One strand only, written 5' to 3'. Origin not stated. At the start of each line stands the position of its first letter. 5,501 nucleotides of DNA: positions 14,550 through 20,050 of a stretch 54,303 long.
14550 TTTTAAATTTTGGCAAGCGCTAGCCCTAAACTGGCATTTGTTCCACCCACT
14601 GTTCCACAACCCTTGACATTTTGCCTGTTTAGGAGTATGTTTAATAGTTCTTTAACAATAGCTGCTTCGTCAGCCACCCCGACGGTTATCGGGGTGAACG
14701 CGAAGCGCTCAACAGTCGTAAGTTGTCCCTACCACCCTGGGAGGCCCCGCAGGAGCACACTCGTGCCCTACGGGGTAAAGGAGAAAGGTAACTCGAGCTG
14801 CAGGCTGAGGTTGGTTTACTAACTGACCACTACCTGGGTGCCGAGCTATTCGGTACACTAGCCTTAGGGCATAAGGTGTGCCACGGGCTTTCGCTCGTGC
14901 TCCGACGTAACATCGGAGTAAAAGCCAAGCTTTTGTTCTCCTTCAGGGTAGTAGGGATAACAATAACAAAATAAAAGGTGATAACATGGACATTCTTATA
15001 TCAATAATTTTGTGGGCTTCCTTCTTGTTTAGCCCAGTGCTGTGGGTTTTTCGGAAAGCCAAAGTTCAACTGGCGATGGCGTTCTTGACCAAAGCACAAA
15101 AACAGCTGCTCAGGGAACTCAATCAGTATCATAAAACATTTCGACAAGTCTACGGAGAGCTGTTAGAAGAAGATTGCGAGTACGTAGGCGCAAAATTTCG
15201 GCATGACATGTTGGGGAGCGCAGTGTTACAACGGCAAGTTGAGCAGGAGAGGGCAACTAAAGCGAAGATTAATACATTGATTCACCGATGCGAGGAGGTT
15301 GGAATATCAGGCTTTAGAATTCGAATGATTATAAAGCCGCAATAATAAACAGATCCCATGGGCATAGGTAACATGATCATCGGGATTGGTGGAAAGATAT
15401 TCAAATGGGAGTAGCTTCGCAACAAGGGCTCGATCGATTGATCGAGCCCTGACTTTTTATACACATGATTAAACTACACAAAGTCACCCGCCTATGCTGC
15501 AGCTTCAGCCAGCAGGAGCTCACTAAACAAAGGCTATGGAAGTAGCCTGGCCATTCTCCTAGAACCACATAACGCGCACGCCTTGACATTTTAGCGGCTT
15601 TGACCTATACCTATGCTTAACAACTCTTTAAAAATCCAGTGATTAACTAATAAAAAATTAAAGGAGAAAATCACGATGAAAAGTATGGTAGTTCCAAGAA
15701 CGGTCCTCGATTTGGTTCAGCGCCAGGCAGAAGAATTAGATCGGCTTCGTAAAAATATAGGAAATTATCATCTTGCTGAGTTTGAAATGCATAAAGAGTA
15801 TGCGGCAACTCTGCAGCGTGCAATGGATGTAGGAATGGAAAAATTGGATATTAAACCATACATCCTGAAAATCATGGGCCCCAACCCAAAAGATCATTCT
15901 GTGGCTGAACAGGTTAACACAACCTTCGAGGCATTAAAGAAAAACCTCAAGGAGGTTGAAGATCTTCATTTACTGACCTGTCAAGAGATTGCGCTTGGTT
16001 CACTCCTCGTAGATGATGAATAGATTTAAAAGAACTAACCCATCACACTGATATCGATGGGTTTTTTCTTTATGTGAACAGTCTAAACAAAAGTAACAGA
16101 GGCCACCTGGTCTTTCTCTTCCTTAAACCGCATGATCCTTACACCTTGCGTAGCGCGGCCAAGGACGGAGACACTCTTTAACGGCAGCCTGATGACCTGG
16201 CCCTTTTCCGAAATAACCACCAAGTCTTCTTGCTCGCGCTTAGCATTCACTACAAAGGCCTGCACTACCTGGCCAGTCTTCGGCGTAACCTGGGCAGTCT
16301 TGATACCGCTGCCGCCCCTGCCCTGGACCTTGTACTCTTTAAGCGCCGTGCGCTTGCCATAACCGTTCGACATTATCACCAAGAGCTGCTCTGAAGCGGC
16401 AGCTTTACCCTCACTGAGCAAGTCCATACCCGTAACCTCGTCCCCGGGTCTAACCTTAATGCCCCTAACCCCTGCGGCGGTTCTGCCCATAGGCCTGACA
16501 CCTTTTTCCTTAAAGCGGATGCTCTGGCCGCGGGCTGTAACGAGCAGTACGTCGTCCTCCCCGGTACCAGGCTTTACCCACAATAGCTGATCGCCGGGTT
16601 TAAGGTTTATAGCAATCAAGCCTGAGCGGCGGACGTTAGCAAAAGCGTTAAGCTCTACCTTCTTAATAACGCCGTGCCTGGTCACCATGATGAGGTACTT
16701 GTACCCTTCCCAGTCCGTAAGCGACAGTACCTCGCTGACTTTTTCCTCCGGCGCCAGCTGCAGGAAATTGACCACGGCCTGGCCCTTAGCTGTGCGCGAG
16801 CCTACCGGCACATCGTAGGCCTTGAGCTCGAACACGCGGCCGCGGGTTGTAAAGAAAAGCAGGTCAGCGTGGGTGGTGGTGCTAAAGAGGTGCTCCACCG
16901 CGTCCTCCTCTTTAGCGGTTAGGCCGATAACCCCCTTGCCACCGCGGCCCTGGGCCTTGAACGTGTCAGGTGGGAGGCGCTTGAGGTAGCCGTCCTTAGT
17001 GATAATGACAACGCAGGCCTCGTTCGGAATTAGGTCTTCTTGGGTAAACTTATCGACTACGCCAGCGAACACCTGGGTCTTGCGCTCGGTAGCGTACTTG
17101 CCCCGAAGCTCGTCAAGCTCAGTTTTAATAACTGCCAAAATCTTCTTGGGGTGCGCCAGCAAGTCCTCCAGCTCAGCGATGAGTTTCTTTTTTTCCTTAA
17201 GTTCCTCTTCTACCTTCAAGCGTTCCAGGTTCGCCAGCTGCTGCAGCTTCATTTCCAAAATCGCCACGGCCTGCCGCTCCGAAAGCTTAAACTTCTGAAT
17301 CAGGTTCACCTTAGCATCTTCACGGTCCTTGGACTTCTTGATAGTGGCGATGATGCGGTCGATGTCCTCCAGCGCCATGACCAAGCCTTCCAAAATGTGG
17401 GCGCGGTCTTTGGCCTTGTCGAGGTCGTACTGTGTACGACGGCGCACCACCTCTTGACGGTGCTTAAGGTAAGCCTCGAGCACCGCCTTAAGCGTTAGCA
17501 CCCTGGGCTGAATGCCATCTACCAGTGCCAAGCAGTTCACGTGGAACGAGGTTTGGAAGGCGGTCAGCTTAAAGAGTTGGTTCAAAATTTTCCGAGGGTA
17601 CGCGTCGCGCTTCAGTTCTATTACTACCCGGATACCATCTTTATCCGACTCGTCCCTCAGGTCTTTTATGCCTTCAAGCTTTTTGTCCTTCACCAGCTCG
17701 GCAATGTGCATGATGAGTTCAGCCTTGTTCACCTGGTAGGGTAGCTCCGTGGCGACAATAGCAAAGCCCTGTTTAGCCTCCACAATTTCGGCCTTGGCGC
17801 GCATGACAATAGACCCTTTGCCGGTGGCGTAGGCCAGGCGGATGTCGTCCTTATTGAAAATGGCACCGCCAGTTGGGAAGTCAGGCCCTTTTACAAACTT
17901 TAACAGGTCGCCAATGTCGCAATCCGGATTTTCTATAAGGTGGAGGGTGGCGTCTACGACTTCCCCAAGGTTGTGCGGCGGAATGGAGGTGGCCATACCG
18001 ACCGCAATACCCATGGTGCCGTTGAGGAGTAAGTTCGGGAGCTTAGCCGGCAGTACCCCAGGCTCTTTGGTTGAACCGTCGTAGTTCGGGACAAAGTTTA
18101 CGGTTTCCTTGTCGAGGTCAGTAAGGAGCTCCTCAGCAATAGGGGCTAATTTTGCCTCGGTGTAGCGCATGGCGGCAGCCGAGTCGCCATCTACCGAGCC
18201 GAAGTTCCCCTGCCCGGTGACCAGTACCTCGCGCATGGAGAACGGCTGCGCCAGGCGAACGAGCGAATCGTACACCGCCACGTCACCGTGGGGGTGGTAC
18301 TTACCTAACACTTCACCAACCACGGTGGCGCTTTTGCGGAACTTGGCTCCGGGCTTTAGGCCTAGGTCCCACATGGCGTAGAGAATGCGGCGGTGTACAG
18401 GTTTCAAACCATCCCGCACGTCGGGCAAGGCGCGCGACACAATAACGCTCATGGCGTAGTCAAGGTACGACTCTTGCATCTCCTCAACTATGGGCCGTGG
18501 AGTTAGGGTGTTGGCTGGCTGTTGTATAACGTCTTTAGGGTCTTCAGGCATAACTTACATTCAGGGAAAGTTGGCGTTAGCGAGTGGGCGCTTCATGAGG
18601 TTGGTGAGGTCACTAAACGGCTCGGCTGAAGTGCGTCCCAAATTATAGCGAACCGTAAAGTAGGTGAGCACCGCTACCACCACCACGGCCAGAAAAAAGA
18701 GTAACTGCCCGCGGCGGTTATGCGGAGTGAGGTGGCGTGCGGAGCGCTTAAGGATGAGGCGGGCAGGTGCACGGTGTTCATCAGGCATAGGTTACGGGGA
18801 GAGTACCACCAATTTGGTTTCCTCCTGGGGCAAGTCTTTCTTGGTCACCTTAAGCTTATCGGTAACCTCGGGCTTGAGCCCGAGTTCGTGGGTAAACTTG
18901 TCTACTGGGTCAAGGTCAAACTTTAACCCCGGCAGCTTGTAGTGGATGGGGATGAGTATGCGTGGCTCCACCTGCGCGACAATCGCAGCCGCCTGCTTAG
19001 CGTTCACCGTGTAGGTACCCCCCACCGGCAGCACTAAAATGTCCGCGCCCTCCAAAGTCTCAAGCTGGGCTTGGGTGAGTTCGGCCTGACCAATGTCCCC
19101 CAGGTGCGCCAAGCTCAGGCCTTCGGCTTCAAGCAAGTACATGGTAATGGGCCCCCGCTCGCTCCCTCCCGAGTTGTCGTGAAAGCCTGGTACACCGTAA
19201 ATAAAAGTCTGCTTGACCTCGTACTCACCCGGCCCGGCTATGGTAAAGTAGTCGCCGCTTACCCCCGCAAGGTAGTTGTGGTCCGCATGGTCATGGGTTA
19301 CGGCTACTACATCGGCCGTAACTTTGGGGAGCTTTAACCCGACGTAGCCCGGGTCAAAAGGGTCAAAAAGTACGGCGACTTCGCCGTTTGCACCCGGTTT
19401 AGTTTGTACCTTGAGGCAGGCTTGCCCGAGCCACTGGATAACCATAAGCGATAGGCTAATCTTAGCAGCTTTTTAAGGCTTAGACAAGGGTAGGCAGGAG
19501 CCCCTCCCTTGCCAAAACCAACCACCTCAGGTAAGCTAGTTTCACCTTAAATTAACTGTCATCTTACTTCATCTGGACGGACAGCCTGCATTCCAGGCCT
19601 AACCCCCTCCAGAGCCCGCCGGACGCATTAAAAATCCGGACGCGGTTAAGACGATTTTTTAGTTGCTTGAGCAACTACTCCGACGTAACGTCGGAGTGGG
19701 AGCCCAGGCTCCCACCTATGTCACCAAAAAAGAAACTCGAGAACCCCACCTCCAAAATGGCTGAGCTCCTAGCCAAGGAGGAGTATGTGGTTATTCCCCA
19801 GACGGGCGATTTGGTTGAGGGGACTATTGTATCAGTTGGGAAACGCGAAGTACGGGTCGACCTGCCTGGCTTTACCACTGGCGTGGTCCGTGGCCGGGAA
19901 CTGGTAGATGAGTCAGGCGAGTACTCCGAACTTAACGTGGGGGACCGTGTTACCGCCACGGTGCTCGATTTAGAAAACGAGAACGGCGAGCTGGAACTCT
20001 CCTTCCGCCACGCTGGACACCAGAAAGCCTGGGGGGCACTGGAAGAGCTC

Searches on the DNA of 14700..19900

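Call 90: search_rna_families(source=window, start=14700, end=19900, threshold=evalue, max_evalue=0.1)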
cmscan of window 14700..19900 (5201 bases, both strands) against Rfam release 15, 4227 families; matches with E-value up to 0.1: 0.
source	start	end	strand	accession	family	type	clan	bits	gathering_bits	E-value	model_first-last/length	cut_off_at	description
